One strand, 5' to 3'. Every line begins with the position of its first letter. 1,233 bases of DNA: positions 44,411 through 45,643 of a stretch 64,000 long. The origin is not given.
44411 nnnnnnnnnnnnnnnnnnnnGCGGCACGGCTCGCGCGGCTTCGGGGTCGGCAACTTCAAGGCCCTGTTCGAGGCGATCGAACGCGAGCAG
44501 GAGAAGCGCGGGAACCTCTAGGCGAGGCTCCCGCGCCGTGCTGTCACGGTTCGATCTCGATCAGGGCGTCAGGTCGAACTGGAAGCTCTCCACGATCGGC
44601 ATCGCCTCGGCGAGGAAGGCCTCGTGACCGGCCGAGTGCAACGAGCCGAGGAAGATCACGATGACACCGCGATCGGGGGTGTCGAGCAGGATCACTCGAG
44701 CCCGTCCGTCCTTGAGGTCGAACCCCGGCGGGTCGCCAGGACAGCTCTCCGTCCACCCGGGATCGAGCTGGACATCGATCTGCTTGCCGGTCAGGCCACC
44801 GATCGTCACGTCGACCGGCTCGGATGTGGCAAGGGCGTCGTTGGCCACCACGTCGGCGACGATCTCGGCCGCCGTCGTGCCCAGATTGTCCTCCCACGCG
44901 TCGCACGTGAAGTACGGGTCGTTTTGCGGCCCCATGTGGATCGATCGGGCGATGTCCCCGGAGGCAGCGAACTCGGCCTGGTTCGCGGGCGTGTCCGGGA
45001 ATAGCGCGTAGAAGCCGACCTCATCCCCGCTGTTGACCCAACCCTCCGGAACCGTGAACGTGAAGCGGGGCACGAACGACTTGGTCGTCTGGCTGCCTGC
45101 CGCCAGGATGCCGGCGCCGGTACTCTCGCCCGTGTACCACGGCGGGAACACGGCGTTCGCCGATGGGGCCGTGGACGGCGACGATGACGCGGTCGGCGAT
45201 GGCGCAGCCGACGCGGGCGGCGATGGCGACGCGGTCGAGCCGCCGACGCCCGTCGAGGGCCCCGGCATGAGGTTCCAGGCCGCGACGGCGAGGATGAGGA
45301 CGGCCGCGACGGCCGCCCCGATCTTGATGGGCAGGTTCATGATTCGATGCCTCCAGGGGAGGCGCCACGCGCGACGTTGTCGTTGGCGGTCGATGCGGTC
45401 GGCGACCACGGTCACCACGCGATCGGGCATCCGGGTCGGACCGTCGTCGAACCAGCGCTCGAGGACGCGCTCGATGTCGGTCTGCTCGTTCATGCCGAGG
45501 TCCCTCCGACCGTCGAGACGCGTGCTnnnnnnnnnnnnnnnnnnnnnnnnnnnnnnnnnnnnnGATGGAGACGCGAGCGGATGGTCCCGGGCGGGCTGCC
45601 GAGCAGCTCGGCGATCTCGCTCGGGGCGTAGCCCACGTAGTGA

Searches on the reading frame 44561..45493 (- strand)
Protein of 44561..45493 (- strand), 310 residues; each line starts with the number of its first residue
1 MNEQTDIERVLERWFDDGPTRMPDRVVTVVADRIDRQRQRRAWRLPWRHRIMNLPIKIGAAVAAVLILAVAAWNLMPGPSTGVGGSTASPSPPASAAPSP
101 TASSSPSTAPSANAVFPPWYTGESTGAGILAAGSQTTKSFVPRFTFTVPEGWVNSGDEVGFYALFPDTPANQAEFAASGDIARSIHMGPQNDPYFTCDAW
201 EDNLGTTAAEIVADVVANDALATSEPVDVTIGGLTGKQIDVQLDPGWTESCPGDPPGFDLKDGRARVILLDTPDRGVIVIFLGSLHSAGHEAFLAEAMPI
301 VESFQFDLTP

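Call 4: search_protein_families(library=pfam, max_evalue=1, proteins=[window:44561-45493:-])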
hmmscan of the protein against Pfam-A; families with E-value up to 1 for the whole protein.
window:44561-45493:- (310 aa): 0 families

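Call 5: search_protein_families(library=ncbifam, max_evalue=1, proteins=[window:44561-45493:-])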
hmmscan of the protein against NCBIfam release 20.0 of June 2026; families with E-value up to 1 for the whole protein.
window:44561-45493:- (310 aa): 3 families
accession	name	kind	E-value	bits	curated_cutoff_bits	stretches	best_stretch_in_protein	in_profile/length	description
TIGR03931.1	T7SS_Rv3446c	hypoth_equivalog_domain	0.0013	19.2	47.6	1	57-156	3-80/194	type VII secretion-associated protein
NF038083.1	CU044_5270_fam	subfamily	0.53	10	100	1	34-102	5-72/284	CU044_5270 family protein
NF002333.0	PRK01294.1-1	equivalog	0.77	9.3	450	0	48-138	11-92/345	lipase secretion chaperone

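Call 8: find_homologous_proteins(query=window:44561-45493:-)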
Query window:44561-45493:- (310 aa): 579 proteins with E <= 0.001 among 8000 candidates; the best 120 are listed.
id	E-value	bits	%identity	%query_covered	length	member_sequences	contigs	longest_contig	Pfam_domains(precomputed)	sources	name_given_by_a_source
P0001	3.4e-164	563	99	84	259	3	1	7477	-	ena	-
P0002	1.7e-145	502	75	100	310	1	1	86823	-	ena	-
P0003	5.8e-143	494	73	100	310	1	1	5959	-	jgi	jgi:hypothetical protein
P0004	1.2e-139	483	72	99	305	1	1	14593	-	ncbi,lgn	ncbi:MAG: hypothetical protein ACSLFN_01865 [Candidatus Limnocylindrales bacterium]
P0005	1.0e-138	480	70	100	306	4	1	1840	-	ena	-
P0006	7.3e-138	477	72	100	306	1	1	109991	-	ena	-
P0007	9.2e-137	473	67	100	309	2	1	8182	-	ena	-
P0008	8.5e-136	470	69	100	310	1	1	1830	-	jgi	jgi:hypothetical protein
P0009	3.1e-133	462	70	100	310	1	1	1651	-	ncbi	-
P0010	3.0e-132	459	67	100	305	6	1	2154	-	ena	-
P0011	5.7e-132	458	67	99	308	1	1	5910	-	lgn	-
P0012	5.7e-132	458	67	97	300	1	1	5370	-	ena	-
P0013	9.6e-132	457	68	100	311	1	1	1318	-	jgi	jgi:hypothetical protein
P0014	2.8e-131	455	69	99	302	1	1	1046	-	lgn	-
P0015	3.6e-131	455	67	100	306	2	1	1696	-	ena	-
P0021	3.5e-126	439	64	100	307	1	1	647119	-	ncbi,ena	-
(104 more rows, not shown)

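Call 71: find_encoding_contigs(protein=P0021, flank=10000, max_places=2)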
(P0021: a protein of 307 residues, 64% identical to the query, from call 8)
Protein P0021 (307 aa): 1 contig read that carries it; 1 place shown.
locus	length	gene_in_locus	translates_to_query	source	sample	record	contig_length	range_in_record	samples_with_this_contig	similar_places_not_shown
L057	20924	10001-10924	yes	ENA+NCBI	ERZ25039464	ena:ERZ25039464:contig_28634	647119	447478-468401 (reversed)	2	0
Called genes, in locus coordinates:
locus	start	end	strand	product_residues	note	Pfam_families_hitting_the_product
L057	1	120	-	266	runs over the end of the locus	-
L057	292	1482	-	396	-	-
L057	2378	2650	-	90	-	-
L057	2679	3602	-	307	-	PF20510:HgmA_N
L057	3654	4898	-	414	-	PF07676:PD40 (faint), PF26549:Tricorn_N (weak), PF26550:Tricorn_2nd (weak)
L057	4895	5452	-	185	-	PF07638:Sigma70_ECF (faint), PF04542:Sigma70_r2, PF08281:Sigma70_r4_2, PF04545:Sigma70_r4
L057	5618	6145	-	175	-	PF13302:Acetyltransf_3, PF13420:Acetyltransf_4, PF00583:Acetyltransf_1, PF13508:Acetyltransf_7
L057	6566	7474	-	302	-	PF01557:FAA_hydrolase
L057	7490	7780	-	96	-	PF03724:META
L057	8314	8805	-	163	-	PF10027:DUF2269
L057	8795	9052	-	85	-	-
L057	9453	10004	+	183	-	PF04542:Sigma70_r2, PF08281:Sigma70_r4_2, PF04545:Sigma70_r4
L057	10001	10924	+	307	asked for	-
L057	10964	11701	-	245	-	PF00903:Glyoxalase, PF13669:Glyoxalase_4 (weak)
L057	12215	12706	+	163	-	-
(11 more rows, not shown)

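Call 72: predict_structure(alignment_id=A10)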
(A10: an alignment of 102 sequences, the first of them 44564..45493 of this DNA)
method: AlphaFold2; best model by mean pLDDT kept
length: 310 residues; sequences in the alignment: 102
mean_pLDDT: 83.8   pTM: 0.64
mean pLDDT of the five models: 83.8, 83.5, 83.2, 82.5, 82.0
residues with pLDDT >= 90: 191; 70-90: 47; 50-70: 39; < 50: 33
segments of 3 or more residues with pLDDT < 50: 43-50, 82-92, 104-111
pLDDT, mean of each block of 10 residues (from residue 1): 67 75 63 64 48 76 92 75 43 49 46 85 94 97 97 97 97 93 96 94 96 98 98 98 96 87 97 94 95 98 93
secondary structure, 60 per line:
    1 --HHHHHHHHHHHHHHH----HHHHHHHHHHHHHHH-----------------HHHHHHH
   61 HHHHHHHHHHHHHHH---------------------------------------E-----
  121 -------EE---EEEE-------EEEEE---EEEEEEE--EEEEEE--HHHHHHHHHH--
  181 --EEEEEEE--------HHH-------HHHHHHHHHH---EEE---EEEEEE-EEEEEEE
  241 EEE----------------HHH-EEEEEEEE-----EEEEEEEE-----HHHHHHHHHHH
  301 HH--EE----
elements in order: H3-17 H22-36 H54-75 E133-136 E144-148 E152-158 E161-166 H169-178 E183-189 H208-217 E221-223 E227-232 E234-243 E264-271 E277-284 H290-302

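Call 76: fold_search(model_id=the predicted structure, library=pdb)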
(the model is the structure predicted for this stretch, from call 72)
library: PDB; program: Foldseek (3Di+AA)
matches with E <= 10: 1254; with E <= 0.001: 16
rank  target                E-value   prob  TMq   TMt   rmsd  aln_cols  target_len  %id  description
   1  6kac_P                2.0e-05  1.00  0.31  0.46   8.6       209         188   12  Cryo-EM structure of the C2S2-type PSII-LHCII supercomplex from Chlamydomonas reihardtii (released 2019-10-23)
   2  2xb3                  3.4e-05  1.00  0.34  0.60   7.1       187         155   11  The Structure of Cyanobacterial PsbP (released 2010-08-25)
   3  5zx9                  6.4e-05  1.00  0.28  0.46   7.9       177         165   18  Crystal structure of apo form fibronectin-binding protein Apa from Mycobacterium tuberculosis (released 2019-05-29)
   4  9i4t_P                7.1e-05  1.00  0.30  0.49   7.7       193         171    9  Photosystem II from Arabidopsis thaliana (released 2026-03-25)
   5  9gnw_P                7.5e-05  1.00  0.32  0.48   7.9       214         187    8  Universal PSII assembly intermediate (released 2025-09-17)
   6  5zxa                  7.5e-05  1.00  0.26  0.44   7.6       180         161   16  Crystal structure of fibronectin-binding protein Apa mutant from Mycobacterium tuberculosis (released 2019-05-29)
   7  7pi0_P                1.5e-04  1.00  0.32  0.49   7.5       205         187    9  Unstacked compact Dunaliella PSII (released 2022-08-17)
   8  8bd3_F1               1.5e-04  1.00  0.30  0.45   8.0       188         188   14  Cryo-EM structure of the Photosystem II - LHCII supercomplex from Chlorella ohadi (released 2023-08-09)
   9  2vu4                  1.6e-04  1.00  0.32  0.60   7.1       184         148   10  Structure of PsbP protein from Spinacia oleracea at 1.98 A resolution (released 2009-07-21)
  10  4rth_B                2.3e-04  1.00  0.30  0.51   7.5       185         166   11  The crystal structure of PsbP from Zea mays (released 2015-03-11)
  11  2lnj_MODEL_1_A        2.4e-04  1.00  0.32  0.52   8.0       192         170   11  Solution Structure of Cyanobacterial PsbP (CyanoP) from Synechocystis sp. PCC 6803 (released 2012-06-06)
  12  8z9d_P                2.9e-04  1.00  0.31  0.46   8.2       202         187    9  cryo-EM structure of PSII-LHCII megacomplex from spinach (released 2024-11-13)
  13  9grx_0                3.4e-04  1.00  0.31  0.55   7.6       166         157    8  NDH-PSI-LHCI supercomplex from S. oleracea (released 2025-02-12)
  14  4rth_A                6.6e-04  1.00  0.31  0.52   7.5       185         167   11  The crystal structure of PsbP from Zea mays (released 2015-03-11)
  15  4rti                  7.0e-04  1.00  0.32  0.52   7.6       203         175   11  The crystal structure of PsbP from Spinacia oleracea (released 2015-03-11)
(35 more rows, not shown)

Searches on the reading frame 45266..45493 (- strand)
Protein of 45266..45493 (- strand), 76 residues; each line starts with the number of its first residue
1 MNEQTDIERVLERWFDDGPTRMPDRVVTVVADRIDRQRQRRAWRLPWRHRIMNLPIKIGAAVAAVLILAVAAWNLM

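Call 90: search_protein_families(library=pfam, max_evalue=10, proteins=[window:45266-45493:-])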
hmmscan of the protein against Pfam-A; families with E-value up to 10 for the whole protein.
seq(76 aa): 1 family
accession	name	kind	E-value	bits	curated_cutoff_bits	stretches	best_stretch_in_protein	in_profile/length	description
PF08525.16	OapA_N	-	3.2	8.2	20.7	0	44-69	4-24/28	Opacity-associated protein A N-terminal motif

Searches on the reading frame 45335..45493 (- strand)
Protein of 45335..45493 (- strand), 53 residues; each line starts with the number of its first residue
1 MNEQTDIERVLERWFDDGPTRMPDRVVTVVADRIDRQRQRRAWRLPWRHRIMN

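Call 19: find_homologous_proteins(query=A2, max_evalue=0.01)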
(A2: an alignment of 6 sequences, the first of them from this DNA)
Query A2 (6 sequences) (53 aa, profile of the alignment): 11 proteins with E <= 0.01 among 62 candidates.
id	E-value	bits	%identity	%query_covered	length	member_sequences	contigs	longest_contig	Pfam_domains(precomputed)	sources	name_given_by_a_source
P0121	7.7e-15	72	36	83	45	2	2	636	-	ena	-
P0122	1.0e-14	72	40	91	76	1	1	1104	-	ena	-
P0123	5.6e-14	69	36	100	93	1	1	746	-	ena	-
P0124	1.4e-13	68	82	83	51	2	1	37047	-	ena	-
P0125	2.3e-12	64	35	100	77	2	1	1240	-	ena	-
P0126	1.0e-11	62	33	100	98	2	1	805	-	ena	-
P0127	8.1e-9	53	34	92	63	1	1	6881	-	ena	-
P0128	6.2e-8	50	29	77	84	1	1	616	-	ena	-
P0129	9.3e-8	50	28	81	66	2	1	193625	-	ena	-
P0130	6.6e-6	44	93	51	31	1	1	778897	-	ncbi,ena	-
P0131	1.2e-3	36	37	51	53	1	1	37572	-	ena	-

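Call 20: search_solved_structures(query=A2, max_evalue=10, show_alignments=3)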
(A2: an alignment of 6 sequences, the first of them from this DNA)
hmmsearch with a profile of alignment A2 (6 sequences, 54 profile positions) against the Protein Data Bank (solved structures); distinct sequences matched with E-value up to 10: 6.
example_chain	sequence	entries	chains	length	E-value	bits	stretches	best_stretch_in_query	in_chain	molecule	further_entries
4rv1_A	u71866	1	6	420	0.02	18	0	22-33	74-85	Engineered Protein OR497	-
4hxt_A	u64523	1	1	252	0.17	15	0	22-33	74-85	De Novo Protein OR329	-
4tt6_A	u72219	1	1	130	0.99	12.5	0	5-27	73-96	ATPase family AAA domain-containing protein 2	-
6w1b_A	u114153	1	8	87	1.7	11.8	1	1-23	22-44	Pulmonary surfactant-associated protein B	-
6vyn_A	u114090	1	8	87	1.9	11.6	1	1-23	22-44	Pulmonary surfactant-associated protein B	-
6vzd_A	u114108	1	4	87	2.3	11.3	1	1-23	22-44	Pulmonary surfactant-associated protein B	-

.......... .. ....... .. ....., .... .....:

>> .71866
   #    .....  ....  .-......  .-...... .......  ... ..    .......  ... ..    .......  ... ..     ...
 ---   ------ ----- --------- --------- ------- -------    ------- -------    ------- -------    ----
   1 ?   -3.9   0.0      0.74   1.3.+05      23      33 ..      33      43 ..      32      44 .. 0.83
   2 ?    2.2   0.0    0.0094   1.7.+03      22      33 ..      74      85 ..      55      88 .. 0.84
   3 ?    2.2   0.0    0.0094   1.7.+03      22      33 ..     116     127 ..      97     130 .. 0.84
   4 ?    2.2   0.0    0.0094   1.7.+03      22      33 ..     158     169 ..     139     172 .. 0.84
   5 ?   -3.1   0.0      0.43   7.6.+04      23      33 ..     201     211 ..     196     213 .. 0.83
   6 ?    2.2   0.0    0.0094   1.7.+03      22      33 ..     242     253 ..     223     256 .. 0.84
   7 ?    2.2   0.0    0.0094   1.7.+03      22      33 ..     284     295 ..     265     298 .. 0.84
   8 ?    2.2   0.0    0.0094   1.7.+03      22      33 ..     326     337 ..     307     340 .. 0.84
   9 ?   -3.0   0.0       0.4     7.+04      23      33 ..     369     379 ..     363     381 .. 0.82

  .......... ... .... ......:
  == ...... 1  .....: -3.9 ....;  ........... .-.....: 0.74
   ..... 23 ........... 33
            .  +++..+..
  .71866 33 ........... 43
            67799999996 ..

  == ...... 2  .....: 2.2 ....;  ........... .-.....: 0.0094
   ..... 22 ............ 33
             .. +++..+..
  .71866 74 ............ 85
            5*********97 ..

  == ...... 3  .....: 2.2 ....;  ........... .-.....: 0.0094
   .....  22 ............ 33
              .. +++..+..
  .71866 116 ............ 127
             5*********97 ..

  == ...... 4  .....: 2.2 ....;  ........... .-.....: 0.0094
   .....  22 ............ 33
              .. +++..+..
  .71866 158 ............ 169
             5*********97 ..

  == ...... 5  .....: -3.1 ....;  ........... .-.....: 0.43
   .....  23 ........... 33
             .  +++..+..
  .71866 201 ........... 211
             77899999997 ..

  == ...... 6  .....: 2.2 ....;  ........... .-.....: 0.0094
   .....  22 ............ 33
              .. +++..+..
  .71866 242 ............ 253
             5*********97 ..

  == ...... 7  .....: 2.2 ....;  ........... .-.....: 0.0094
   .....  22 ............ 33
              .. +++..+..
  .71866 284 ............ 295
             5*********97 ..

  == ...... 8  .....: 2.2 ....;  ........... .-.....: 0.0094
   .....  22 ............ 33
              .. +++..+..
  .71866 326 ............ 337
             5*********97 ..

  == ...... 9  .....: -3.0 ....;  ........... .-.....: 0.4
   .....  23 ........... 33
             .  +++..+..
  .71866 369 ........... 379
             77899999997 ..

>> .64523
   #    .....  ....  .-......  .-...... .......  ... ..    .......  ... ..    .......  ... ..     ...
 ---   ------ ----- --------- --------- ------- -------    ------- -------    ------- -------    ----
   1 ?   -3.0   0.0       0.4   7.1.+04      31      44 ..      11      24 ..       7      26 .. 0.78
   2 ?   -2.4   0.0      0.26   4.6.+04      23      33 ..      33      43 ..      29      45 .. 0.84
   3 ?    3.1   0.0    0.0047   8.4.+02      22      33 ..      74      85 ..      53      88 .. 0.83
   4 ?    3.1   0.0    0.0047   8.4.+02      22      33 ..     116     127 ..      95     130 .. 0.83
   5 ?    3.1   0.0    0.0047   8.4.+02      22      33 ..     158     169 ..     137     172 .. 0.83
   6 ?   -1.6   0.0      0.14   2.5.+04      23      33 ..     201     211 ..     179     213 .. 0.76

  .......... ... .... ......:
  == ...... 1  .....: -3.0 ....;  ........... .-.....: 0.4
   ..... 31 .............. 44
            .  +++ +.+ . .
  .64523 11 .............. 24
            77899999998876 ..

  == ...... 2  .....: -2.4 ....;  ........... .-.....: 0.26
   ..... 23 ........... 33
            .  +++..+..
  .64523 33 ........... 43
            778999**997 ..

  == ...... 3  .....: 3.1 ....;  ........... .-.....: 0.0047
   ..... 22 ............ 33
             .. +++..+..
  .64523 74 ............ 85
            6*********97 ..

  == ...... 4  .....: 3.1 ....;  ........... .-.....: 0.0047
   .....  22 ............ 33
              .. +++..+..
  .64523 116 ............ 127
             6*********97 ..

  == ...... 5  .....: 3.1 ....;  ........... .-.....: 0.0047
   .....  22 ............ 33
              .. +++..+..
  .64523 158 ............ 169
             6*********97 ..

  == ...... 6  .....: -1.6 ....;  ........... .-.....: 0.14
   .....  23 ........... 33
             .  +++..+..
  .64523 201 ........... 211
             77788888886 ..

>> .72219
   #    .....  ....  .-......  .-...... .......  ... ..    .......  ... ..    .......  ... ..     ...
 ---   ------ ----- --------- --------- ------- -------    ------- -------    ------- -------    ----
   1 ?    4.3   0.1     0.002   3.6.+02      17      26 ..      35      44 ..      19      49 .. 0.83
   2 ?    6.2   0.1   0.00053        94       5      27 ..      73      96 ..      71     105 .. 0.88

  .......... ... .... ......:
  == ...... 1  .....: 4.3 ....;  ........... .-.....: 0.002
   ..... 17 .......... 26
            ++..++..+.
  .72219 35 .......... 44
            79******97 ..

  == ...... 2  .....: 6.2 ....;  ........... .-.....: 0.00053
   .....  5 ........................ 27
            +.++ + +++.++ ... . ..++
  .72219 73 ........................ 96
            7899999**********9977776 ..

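Call 23: find_encoding_contigs(protein=P0121, flank=3000, max_places=4)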
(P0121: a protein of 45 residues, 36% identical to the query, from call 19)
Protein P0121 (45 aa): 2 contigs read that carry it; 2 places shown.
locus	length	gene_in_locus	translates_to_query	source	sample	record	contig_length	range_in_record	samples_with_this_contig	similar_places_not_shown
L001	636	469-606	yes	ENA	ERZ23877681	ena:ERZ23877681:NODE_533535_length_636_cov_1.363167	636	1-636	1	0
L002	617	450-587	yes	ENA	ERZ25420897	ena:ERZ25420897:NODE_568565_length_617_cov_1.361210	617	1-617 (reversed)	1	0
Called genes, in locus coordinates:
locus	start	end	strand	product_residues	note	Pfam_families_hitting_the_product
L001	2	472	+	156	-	?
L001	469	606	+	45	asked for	-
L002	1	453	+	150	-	?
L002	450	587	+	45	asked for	-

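Call 36: search_protein_representatives(alignment_id=A3)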
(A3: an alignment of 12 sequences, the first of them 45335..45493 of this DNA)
Query: 12 sequences, 67 profile positions. Proteins with E-value up to 0.001 (for the whole library): 4119; up to 1e-10: 1342; up to 1e-30: 0. The best 150 are listed.
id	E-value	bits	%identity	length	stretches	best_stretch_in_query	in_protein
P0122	8.0e-24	99.2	-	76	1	1-64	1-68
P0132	7.5e-23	96.1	-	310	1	1-64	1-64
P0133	2.2e-22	94.6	-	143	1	1-64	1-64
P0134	2.3e-22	94.5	-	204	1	1-64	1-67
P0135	5.6e-22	93.3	-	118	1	1-63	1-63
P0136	6.6e-22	93.1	-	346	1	1-64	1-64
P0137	1.1e-21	92.4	-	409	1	1-63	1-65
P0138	1.1e-21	92.4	-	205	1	1-64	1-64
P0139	1.8e-21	91.7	-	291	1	1-64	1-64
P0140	2.4e-21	91.3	-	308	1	1-64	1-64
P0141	3.2e-21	90.9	-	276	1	1-64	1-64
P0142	3.5e-21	90.8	-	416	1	1-63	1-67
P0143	5.3e-21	90.2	-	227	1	1-64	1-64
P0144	5.8e-21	90.1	-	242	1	1-64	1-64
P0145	6.0e-21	90.0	-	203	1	1-64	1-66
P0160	1.9e-20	88.4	-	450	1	1-64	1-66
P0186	2.1e-19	85.1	-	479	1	1-64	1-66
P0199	4.1e-19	84.2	-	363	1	1-62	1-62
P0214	1.0e-18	82.9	-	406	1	1-63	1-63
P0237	2.1e-18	81.9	-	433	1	1-63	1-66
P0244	3.5e-18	81.2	-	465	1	1-64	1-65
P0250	4.7e-18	80.8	-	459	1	1-64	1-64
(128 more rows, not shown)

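Call 46: search_protein_families(library=pfam, alignment_id=A6, max_evalue=0.001)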
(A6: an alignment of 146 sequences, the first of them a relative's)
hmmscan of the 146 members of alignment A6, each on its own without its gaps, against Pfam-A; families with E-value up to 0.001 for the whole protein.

A. member 1, P0132 (310 aa): 0 families

B. families by the number of members that match (of 146 scanned): 17 families
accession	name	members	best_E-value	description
PF07676.18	PD40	10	1.3e-16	WD40-like Beta Propeller Repeat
PF00930.27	DPPIV_N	3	4.2e-05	Dipeptidyl peptidase IV (DPP IV) N-terminal region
PF16819.11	DUF5074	2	8.8e-08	Domain of unknown function (DUF5074)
PF12079.13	DUF3558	2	1.3e-07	Protein of unknown function (DUF3558)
PF21959.2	DUF6923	2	2.2e-07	Repeat of unknown function (DUF6923)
PF00400.38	WD40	2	1.1e-06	WD domain, G-beta repeat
PF13473.12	Cupredoxin_1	1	1.4e-08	Cupredoxin-like domain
PF25174.1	Beta-prop_THOC3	1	1.9e-06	THOC3 beta-propeller domain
PF13360.13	PQQ_2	1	2.1e-06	Outer membrane protein assembly factor BamB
PF00155.27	Aminotran_1_2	1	8.9e-06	Aminotransferase class I and II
PF05096.18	Glu_cyclase_2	1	1.7e-05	Glutamine cyclotransferase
PF08450.18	SGL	1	3.4e-05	SMP-30/Gluconolactonase/LRE-like region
PF12894.13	ANAPC4_WD40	1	0.0001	Anaphase-promoting complex subunit 4 WD40 domain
PF14583.12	Pectate_lyase22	1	0.00011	Oligogalacturonate lyase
PF23414.1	Beta-prop_EML_2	1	0.00054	Echinoderm microtubule-associated protein second beta-propeller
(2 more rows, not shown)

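Call 83: list_cluster_members(proteins=[P0132, P0137, P0142, P0160, P0186, P0199, P0214, P0244, P0250, P0237])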
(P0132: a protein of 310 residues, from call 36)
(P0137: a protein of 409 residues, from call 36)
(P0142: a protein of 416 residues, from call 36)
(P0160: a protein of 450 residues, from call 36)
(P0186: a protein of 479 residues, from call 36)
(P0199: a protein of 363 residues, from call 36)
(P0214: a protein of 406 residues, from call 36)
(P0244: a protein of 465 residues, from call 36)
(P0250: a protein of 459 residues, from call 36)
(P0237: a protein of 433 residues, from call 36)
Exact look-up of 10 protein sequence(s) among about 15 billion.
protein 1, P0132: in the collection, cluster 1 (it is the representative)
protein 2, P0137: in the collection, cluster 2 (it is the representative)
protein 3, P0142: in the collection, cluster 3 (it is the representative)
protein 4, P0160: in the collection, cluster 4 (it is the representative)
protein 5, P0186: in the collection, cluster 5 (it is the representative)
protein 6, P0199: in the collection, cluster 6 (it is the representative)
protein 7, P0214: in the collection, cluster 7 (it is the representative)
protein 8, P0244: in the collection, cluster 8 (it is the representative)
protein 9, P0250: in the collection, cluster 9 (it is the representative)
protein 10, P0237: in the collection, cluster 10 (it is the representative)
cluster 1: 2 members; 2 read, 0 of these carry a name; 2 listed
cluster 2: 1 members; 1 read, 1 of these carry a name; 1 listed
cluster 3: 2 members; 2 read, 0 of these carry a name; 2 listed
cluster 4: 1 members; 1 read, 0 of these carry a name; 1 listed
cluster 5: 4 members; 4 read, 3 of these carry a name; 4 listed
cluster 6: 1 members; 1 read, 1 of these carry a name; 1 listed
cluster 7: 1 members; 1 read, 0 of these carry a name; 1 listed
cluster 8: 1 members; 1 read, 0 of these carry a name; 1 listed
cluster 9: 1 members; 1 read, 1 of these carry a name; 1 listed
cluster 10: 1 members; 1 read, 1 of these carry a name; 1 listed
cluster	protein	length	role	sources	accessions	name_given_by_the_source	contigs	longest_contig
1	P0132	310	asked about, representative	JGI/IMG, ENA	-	-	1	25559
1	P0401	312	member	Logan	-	-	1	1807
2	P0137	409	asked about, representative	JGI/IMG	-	hypothetical protein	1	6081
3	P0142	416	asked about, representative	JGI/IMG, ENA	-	-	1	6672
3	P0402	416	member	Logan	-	-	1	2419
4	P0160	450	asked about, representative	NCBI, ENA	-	-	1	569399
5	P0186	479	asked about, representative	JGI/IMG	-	hypothetical protein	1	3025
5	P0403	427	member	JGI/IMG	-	hypothetical protein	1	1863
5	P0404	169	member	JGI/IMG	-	hypothetical protein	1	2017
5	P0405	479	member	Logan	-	-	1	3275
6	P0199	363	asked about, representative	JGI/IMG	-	hypothetical protein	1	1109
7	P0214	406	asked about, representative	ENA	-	-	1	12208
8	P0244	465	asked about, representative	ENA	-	-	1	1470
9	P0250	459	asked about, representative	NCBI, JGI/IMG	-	WD40 repeat protein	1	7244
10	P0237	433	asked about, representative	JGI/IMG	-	hypothetical protein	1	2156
